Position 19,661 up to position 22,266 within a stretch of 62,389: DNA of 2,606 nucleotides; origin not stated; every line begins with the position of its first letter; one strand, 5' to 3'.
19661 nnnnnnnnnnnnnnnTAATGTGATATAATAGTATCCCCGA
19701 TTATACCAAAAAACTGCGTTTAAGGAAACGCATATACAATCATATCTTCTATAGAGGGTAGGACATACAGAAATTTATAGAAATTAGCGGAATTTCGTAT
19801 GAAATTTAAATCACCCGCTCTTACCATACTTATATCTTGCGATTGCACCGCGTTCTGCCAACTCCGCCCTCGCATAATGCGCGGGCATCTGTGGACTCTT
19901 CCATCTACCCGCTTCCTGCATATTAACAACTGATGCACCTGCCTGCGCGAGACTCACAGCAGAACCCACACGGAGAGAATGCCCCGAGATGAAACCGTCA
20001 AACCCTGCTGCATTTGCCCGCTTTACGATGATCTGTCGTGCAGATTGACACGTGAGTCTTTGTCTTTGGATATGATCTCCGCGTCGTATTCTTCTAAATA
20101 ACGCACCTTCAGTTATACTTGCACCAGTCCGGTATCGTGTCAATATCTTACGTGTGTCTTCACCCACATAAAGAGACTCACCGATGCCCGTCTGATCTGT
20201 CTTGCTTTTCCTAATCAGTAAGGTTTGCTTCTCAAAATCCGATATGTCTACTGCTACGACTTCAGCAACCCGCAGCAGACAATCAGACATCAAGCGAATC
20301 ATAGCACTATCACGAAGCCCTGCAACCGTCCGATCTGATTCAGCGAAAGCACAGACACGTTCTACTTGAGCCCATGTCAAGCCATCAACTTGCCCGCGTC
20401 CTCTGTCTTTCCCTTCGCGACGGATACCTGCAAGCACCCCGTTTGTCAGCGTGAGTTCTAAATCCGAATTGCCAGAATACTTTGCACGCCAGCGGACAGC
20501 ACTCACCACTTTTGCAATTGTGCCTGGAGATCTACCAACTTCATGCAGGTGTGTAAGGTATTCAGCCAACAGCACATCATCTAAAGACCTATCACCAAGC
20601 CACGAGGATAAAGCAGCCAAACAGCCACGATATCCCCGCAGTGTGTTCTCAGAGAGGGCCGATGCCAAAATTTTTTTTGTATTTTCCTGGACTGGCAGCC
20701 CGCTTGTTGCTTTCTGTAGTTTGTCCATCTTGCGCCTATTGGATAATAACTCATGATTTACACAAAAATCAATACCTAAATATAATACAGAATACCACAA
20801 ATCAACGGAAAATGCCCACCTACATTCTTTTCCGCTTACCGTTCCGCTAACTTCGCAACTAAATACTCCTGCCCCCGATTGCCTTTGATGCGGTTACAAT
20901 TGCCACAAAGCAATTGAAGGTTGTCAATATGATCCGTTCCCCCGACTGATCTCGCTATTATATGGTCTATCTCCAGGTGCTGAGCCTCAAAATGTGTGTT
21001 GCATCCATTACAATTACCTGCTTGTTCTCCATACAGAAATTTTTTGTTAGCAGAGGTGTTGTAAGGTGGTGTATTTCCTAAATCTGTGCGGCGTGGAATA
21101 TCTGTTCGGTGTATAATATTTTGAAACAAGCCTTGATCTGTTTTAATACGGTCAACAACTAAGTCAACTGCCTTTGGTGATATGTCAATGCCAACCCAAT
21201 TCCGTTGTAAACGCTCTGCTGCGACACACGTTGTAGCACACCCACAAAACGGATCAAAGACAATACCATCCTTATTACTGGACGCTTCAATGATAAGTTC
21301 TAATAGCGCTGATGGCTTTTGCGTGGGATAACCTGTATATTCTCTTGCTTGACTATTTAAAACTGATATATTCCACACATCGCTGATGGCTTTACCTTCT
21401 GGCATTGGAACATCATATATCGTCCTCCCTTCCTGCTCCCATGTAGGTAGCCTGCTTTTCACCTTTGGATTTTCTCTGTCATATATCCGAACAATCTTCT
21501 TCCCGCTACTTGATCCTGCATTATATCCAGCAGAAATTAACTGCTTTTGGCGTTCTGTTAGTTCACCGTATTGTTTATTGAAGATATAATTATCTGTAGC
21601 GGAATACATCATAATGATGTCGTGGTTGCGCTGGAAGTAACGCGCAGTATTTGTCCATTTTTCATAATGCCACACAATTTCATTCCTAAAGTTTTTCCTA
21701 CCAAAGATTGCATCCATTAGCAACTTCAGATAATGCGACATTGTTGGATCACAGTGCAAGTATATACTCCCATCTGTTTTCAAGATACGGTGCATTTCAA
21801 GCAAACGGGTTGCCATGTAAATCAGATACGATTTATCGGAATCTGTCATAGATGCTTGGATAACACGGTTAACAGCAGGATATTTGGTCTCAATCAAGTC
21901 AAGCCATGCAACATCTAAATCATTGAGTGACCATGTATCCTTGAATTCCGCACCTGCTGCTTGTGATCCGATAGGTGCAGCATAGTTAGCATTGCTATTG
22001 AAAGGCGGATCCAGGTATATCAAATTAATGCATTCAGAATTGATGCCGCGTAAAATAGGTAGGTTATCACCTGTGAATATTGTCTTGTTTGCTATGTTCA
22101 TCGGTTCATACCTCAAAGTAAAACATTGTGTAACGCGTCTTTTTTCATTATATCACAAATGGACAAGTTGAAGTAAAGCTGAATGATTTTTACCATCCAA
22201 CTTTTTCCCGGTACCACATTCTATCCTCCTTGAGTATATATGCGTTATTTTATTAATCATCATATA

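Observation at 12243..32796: Two inward-facing 1.6-kb inverted repeats, each a complete rep-like gene with its control region, bracket a 17-kb cargo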

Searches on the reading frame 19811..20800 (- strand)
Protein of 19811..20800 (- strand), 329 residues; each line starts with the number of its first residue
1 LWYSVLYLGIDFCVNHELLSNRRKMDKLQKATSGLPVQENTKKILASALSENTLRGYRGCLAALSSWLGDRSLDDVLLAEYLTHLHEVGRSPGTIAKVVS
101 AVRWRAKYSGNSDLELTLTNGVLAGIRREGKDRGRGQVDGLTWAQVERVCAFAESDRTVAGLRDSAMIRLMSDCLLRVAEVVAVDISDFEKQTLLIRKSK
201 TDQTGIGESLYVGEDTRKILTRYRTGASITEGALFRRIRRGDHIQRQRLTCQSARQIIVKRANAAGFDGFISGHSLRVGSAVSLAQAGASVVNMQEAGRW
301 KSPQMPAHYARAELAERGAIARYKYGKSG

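Call 5: search_protein_families(library=pfam, proteins=[window:19811-20800:-], max_evalue=0.01)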
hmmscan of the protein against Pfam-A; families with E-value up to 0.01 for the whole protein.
window:19811-20800:- (329 aa): 2 families
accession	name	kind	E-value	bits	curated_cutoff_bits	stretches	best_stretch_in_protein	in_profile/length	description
PF00589.27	Phage_integrase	-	5.1e-15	56.1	27.1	1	141-312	3-168/172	Phage integrase family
PF02899.23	Phage_int_SAM_1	-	1.3e-05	25.8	22.3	1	46-103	11-73/83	Phage integrase, N-terminal SAM-like domain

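Call 6: search_protein_families(library=phrogs, proteins=[window:19811-20800:-], max_evalue=0.001)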
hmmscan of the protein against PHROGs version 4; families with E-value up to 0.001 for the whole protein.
window:19811-20800:- (329 aa): 3 families
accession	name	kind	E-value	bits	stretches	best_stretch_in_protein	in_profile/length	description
phrog_1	-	integration and excision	6.1e-19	69.7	1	47-318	180-441/611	integrase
phrog_216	-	integration and excision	1e-13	52.1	1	118-312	36-224/301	integrase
phrog_29857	-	unknown function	2.1e-06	28.9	1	272-322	17-67/73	-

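Call 42: search_solved_structures(query=window:19811-20800:-, max_evalue=0.001)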
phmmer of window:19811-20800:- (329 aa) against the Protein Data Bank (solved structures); distinct sequences matched with E-value up to 0.001: 18.
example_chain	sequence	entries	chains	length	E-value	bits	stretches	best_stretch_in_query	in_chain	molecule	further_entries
7rhz_B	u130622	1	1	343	5.8e-10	42.2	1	79-322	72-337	Recombinase cre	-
1xns_A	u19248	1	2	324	2e-09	40.4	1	79-322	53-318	Recombinase CRE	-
7rhy_A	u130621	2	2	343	2.2e-09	40.3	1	79-322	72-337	Recombinase cre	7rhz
1nzb_A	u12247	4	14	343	2.3e-09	40.2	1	79-322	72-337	Cre recombinase | PROTEIN (CRE RECOMBINASE) | Recombinase cre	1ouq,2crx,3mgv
1crx_A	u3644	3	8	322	2.4e-09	40.1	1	79-322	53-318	Cre recombinase | Recombinase cre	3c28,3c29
1q3u_A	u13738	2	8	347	2.4e-09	40.1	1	79-322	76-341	Cre recombinase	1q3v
1kbu_A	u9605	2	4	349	2.5e-09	40.1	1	79-322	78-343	CRE RECOMBINASE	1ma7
5u91_A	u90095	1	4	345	4e-09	39.4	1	79-322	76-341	Tre recombinase protein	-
1xo0_A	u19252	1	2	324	4.6e-09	39.2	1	79-322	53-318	Recombinase CRE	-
3crx_A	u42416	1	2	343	5.2e-09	39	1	79-322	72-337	CRE RECOMBINASE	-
4crx_A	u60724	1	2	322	5.5e-09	39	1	79-322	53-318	PROTEIN (CRE RECOMBINASE)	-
1drg_A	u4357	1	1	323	6.2e-09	38.8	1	79-322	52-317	CRE RECOMBINASE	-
1f44_A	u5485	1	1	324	6.2e-09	38.8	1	79-322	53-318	CRE RECOMBINASE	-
2hof_A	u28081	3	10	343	6.5e-09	38.7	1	79-322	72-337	Recombinase cre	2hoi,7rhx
5crx_A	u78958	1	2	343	7.3e-09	38.6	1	79-322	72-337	PROTEIN (BACTERIOPHAGE P1 CRE GENE)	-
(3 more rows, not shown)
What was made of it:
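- A recombinase whose nearest solved relative is Cre (E = 6e-10) lies inside the segment (call 42).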

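Call 64: search_protein_families(library=ncbifam, proteins=[window:19811-20800:-], max_evalue=0.01)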
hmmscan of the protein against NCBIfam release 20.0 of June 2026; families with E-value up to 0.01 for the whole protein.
window:19811-20800:- (329 aa): 6 families
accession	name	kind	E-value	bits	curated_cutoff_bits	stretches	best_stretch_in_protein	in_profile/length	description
TIGR02225.1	recomb_XerD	equivalog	1.6e-18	67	329.6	1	47-296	11-258/290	site-specific tyrosine recombinase XerD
NF040815.2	recomb_XerA_Arch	equivalog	2.6e-16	60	220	1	46-302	9-244/263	site-specific tyrosine recombinase/integron integrase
NF001399.0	PRK00283.1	subfamily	2.4e-15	56.5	279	1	46-296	19-267/300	tyrosine recombinase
TIGR02224.1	recomb_XerC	equivalog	2e-14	53.6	335.15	1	47-296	11-261/295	tyrosine recombinase XerC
NF003462.0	PRK05084.1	equivalog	3.6e-05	22.7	267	1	163-296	196-328/360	tyrosine recombinase XerS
NF002331.0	PRK01287.1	subfamily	0.00011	21.4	371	1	141-292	142-292/365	site-specific tyrosine recombinase XerC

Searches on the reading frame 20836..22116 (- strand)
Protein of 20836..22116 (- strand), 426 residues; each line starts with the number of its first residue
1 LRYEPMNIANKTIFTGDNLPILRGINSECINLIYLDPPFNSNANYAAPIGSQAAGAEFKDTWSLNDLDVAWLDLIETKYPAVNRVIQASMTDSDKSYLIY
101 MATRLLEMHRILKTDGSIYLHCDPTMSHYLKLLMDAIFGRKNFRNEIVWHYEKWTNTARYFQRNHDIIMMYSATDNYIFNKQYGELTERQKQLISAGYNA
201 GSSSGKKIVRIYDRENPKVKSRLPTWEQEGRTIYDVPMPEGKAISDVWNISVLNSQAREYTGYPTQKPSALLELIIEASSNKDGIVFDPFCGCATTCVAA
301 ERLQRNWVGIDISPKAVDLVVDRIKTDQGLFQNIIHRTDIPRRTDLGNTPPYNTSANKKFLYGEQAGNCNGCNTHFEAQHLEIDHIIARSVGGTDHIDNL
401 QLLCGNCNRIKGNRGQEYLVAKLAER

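Call 5: search_protein_families(library=pfam, proteins=[window:20836-22116:-], max_evalue=0.01)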
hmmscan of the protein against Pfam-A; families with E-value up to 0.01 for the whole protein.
window:20836-22116:- (426 aa): 5 families
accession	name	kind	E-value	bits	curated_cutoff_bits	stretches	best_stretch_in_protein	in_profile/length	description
PF01555.25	N6_N4_Mtase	-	1.6e-50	172.6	26.7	1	30-320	1-219/221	DNA methylase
PF01844.29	HNH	-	1.7e-12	47.7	21.4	1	369-414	1-47/47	HNH endonuclease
PF14279.12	HNH_5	-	1.9e-11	44.1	27.5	1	369-420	1-52/56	HNH endonuclease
PF02945.21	Endonuclease_7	-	0.00025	21.3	23.6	1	354-414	11-66/82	Recombination endonuclease VII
PF13395.12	HNH_4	-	0.00035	20.9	22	1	377-414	15-51/54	HNH endonuclease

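Call 6: search_protein_families(library=phrogs, proteins=[window:20836-22116:-], max_evalue=0.001)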
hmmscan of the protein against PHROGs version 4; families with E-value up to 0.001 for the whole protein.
window:20836-22116:- (426 aa): 36 families (the best 25 are shown)
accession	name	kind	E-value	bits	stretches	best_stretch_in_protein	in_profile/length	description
phrog_67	-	other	7.9e-56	191.5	1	6-356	119-378/743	DNA methyltransferase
phrog_498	-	other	3.1e-21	76.5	1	94-328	250-424/633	DNA methyltransferase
phrog_3008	-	other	4.8e-16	59.8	1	260-328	147-215/244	DNA methyltransferase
phrog_1035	-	DNA, RNA and nucleotide metabolism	5.4e-13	50.4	1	299-416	115-215/271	endonuclease VII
phrog_6050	-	DNA, RNA and nucleotide metabolism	2.2e-12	47.5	1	352-416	297-362/402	HNH endonuclease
phrog_23085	-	unknown function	2.4e-12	47.7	1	245-324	26-105/138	-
phrog_2118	-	DNA, RNA and nucleotide metabolism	4.7e-12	47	1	353-421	163-231/301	HNH endonuclease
phrog_6025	-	other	5.4e-11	43.5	1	88-201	49-153/192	DNA methyltransferase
phrog_18293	-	other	1.1e-10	42.5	1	259-328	42-111/119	methyltransferase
phrog_23148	-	unknown function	2.4e-10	41.7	1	262-326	84-148/165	-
phrog_2214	-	DNA, RNA and nucleotide metabolism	5.5e-10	39.9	1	361-415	188-240/429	HNH endonuclease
phrog_5718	-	DNA, RNA and nucleotide metabolism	2.6e-09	37.6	1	351-417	113-179/394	HNH endonuclease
phrog_7785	-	DNA, RNA and nucleotide metabolism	2.4e-08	35.1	1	368-414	72-114/147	HNH endonuclease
phrog_338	-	DNA, RNA and nucleotide metabolism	3.7e-08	34.1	1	379-414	227-262/340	HNH endonuclease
phrog_333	-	DNA, RNA and nucleotide metabolism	7.1e-08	33.7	1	363-414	30-81/138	HNH endonuclease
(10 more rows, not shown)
